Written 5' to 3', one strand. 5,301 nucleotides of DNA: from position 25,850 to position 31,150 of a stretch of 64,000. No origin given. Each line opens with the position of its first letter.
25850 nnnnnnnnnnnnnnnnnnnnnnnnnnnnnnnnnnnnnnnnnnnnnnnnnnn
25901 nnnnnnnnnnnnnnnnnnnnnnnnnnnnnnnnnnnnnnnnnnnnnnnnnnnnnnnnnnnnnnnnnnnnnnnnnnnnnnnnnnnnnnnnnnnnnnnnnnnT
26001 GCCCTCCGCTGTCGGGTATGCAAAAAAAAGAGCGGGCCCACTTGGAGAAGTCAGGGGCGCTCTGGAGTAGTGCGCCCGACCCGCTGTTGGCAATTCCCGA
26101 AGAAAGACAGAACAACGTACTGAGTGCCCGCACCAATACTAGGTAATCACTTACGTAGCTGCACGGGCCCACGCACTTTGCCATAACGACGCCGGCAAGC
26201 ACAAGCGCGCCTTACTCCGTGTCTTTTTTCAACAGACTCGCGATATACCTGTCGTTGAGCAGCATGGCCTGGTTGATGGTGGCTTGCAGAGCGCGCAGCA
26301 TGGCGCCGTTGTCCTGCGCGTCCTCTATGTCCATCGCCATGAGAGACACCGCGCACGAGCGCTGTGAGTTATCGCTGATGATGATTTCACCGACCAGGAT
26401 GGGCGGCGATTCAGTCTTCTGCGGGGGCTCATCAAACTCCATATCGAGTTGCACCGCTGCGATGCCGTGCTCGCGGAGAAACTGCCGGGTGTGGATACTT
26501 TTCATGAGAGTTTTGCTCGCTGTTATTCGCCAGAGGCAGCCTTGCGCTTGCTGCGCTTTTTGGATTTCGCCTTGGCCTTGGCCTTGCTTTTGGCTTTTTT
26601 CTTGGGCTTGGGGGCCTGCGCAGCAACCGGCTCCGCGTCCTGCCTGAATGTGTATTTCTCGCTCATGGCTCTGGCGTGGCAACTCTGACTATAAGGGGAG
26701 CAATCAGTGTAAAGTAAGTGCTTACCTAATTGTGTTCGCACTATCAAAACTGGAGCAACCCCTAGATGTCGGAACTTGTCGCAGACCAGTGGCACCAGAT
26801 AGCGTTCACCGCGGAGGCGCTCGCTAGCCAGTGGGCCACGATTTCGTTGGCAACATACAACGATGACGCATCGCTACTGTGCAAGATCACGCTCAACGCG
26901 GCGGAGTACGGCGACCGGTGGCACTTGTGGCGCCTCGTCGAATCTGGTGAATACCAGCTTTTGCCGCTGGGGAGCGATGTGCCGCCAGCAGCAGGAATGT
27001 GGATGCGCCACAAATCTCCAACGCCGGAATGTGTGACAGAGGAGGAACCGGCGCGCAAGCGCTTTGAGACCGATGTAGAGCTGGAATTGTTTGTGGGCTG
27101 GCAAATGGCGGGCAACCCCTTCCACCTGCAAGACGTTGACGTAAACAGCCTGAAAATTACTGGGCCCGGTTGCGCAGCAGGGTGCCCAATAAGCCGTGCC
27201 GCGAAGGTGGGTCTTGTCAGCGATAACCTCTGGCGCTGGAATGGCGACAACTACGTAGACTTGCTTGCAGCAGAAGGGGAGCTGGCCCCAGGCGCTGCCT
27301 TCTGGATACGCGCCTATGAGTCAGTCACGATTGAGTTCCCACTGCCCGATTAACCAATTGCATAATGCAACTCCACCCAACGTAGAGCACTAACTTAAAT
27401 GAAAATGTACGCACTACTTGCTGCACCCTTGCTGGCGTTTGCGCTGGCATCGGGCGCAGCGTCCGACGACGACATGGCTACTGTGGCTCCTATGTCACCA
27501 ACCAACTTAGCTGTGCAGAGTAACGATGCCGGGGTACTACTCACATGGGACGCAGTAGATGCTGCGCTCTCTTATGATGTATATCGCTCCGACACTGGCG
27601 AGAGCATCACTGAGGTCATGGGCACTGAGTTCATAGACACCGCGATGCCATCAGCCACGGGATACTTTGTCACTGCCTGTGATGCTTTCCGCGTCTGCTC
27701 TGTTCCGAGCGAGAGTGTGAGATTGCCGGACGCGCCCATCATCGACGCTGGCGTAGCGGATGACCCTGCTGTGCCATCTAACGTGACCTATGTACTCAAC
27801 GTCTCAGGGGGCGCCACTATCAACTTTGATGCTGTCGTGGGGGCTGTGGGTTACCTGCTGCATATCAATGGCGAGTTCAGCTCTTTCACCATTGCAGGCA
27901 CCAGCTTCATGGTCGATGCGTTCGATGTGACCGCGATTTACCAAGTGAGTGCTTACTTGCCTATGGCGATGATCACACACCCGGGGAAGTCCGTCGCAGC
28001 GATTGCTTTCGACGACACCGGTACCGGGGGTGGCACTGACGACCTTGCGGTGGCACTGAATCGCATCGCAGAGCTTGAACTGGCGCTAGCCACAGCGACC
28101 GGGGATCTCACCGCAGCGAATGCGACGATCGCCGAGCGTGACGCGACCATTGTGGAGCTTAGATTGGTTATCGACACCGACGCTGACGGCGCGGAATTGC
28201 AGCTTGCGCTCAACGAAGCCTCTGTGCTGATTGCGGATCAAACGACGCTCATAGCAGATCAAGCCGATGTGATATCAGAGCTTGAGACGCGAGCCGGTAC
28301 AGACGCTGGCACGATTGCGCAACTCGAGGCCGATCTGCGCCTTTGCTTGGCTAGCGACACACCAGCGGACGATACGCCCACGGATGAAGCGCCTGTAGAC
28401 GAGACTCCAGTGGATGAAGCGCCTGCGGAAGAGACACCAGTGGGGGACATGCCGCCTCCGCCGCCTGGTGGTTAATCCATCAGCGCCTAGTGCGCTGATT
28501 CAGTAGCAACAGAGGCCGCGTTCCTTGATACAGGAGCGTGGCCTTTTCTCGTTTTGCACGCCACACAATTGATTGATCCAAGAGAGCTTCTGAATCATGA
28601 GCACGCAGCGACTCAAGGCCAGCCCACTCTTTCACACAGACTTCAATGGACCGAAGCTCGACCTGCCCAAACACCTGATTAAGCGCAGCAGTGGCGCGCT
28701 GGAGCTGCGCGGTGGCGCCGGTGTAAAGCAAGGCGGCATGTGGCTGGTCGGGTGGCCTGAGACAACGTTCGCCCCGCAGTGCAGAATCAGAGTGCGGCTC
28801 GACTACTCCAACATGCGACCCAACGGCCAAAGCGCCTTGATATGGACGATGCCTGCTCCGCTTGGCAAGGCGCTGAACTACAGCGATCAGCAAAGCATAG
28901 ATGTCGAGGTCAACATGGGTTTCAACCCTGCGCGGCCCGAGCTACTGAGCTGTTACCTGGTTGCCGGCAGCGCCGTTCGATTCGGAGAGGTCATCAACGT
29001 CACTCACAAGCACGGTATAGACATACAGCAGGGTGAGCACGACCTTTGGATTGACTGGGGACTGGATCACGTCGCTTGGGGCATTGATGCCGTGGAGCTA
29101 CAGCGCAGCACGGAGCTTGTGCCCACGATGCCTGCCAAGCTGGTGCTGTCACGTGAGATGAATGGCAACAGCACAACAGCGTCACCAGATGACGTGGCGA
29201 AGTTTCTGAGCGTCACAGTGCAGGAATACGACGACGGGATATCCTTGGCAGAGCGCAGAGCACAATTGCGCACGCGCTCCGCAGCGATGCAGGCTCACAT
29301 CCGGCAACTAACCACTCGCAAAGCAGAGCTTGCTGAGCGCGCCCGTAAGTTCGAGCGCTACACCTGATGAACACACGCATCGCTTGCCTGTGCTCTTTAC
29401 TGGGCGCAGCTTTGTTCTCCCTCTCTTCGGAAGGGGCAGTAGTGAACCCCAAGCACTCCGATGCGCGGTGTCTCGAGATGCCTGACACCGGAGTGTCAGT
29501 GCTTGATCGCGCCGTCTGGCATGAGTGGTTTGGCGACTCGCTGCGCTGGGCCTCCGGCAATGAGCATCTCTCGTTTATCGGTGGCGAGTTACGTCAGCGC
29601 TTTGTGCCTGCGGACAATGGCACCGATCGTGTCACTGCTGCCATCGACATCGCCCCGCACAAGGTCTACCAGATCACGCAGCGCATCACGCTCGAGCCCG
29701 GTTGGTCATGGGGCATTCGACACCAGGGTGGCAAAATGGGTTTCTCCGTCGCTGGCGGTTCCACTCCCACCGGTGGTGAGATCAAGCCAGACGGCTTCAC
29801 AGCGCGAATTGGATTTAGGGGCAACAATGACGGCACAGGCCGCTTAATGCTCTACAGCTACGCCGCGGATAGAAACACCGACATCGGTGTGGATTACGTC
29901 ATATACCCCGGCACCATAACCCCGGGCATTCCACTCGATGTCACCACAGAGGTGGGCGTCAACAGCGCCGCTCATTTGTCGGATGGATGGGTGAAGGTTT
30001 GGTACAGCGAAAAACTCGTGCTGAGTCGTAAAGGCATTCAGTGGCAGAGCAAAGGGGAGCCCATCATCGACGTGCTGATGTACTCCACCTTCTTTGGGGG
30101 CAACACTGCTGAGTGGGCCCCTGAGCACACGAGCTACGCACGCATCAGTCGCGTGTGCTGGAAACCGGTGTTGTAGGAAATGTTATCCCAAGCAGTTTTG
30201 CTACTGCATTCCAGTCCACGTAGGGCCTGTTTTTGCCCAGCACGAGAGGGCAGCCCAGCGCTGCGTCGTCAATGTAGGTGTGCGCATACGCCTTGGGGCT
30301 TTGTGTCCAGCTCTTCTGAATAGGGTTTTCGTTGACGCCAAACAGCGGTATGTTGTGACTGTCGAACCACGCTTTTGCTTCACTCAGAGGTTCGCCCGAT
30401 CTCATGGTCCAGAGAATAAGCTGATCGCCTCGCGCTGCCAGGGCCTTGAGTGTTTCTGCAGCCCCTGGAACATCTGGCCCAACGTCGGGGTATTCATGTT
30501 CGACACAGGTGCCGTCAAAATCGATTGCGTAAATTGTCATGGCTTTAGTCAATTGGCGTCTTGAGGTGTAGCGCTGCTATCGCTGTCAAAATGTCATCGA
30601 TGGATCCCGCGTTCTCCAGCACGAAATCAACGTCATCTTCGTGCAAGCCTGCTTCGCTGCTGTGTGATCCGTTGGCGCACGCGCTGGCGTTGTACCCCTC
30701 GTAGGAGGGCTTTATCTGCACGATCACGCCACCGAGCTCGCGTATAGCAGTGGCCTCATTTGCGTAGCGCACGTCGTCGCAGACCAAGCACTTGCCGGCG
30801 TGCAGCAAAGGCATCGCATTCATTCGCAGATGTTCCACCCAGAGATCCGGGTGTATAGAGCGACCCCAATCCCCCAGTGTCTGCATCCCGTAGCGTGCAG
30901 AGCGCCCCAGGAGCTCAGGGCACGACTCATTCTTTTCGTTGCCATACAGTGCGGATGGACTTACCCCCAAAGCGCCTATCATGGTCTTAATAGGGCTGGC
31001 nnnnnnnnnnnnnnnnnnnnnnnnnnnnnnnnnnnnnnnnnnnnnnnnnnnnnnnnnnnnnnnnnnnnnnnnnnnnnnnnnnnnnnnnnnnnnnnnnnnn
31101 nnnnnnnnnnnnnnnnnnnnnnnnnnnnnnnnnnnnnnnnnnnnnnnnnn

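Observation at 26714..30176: Box-controlled cassette of secreted and carbohydrate-active genes in a phage (FN3-like, GH16-like, PL14-like)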

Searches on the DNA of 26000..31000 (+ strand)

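Call 7: search_dna_similar(query=window:26000-31000:+, collection=phages, mode=distant, max_rows=20)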
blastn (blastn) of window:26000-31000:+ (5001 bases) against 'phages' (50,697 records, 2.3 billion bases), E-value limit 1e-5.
Records with a match: 1; places in all: 1; records where one place covers at least 80% of the query: 0.
Best place of each record, by identity: 60-80% 1.
By first word of the organism name: Salmonella 1.
By host as written in the record: Salmonella enterica subsp. enterica serovar Paratyphi B 1.
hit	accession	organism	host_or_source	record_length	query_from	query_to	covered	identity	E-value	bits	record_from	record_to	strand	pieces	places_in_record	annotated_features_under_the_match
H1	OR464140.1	Salmonella phage CRW-SP2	Salmonella enterica subsp. enterica ...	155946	4243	4358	2%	74.1%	3e-10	75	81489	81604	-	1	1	hypothetical protein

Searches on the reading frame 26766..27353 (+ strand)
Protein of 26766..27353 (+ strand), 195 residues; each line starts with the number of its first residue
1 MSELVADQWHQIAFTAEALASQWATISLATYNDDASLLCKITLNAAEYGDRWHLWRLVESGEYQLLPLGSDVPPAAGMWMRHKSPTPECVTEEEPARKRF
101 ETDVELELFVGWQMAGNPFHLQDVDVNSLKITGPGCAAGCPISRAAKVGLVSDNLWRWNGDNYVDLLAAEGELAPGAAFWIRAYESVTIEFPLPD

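Call 3: search_protein_families(library=pfam, proteins=[window:26766-27353:+], max_evalue=1)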
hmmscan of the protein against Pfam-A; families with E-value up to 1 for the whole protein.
window:26766-27353:+ (195 aa): 1 family
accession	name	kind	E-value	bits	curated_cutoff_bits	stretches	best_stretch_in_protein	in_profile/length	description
PF10948.13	DUF2635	-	0.12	12.6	26.6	1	165-182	16-33/46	Protein of unknown function (DUF2635)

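Call 4: search_protein_families(library=phrogs, proteins=[window:26766-27353:+], max_evalue=1)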
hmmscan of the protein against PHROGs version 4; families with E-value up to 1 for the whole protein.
window:26766-27353:+ (195 aa): 0 families

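Call 15: search_protein_families(library=ncbifam, proteins=[window:26766-27353:+], max_evalue=1)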
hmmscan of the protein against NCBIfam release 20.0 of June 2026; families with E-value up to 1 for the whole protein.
window:26766-27353:+ (195 aa): 0 families

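Call 83: search_protein_families(library=padloc, proteins=[window:26766-27353:+], max_evalue=0.01)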
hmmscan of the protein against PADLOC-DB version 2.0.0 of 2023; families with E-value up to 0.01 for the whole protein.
window:26766-27353:+ (195 aa): 0 families

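Call 96: search_solved_structures(query=window:26766-27350:+, max_evalue=5)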
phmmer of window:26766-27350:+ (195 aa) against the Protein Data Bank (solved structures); distinct sequences matched with E-value up to 5: 0.

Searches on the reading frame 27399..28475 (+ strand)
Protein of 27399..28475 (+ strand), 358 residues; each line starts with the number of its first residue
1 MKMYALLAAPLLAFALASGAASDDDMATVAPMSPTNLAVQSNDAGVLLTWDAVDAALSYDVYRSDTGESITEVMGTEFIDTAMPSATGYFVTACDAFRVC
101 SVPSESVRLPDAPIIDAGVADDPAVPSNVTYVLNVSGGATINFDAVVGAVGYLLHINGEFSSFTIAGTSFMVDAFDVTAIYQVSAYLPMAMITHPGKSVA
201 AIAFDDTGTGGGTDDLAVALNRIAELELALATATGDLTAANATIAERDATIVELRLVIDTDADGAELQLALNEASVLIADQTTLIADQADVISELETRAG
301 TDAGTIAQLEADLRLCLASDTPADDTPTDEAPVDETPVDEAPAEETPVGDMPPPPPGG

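Call 3: search_protein_families(library=pfam, proteins=[window:27399-28475:+], max_evalue=1)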
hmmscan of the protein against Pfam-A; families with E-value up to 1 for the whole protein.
window:27399-28475:+ (358 aa): 4 families
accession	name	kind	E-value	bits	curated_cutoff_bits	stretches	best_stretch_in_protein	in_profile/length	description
PF21910.2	GH85_C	-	0.025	15.4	27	1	40-69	13-42/95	GH85 endohexosaminidases, C-terminal domain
PF19081.6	Ig_7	-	0.027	15.2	27.3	1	35-101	5-72/84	Ig-like domain CHU_C associated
PF22264.1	DUF6952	-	0.086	13.7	27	1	57-97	31-70/79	Family of unknown function (DUF6952)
PF16808.10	PKcGMP_CC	-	0.41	10.7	35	0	222-231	9-18/35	Coiled-coil N-terminus of cGMP-dependent protein kinase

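Call 4: search_protein_families(library=phrogs, proteins=[window:27399-28475:+], max_evalue=1)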
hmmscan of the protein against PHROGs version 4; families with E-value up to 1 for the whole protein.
window:27399-28475:+ (358 aa): 4 families
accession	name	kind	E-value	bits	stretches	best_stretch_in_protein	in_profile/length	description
phrog_7440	-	tail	4e-14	53.4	2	26-77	247-299/354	major tail protein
phrog_5975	-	unknown function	0.0023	18.7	1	221-262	47-88/182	-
phrog_21078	-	unknown function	0.15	13.7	1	220-246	49-75/107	-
phrog_2619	-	unknown function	0.66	11.2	0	260-300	59-99/124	-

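Call 15: search_protein_families(library=ncbifam, proteins=[window:27399-28475:+], max_evalue=1)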
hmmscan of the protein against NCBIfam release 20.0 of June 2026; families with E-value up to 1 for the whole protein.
window:27399-28475:+ (358 aa): 0 families

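Call 33: search_dna_similar(query=window:27399-28472:+, collection=phages, mode=protein, max_rows=15, max_evalue=0.001)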
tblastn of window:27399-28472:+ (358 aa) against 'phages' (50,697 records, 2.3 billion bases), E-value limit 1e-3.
Records with a match: 1; places in all: 1; records where one place covers at least 80% of the query: 0.
Best place of each record, by identity: <60% 1.
By first word of the organism name: Bacillus 1.
By host as written in the record: Bacillus subtilis 1.
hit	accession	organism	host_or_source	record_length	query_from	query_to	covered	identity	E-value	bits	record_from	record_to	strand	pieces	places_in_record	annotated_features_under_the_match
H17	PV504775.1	Bacillus phage 268TH008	Bacillus subtilis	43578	31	95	18%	39.7%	7e-4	48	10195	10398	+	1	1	major tail protein (x2)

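Call 83: search_protein_families(library=padloc, proteins=[window:27399-28475:+], max_evalue=0.01)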
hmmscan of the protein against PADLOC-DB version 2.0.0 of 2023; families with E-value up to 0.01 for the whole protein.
window:27399-28475:+ (358 aa): 0 families
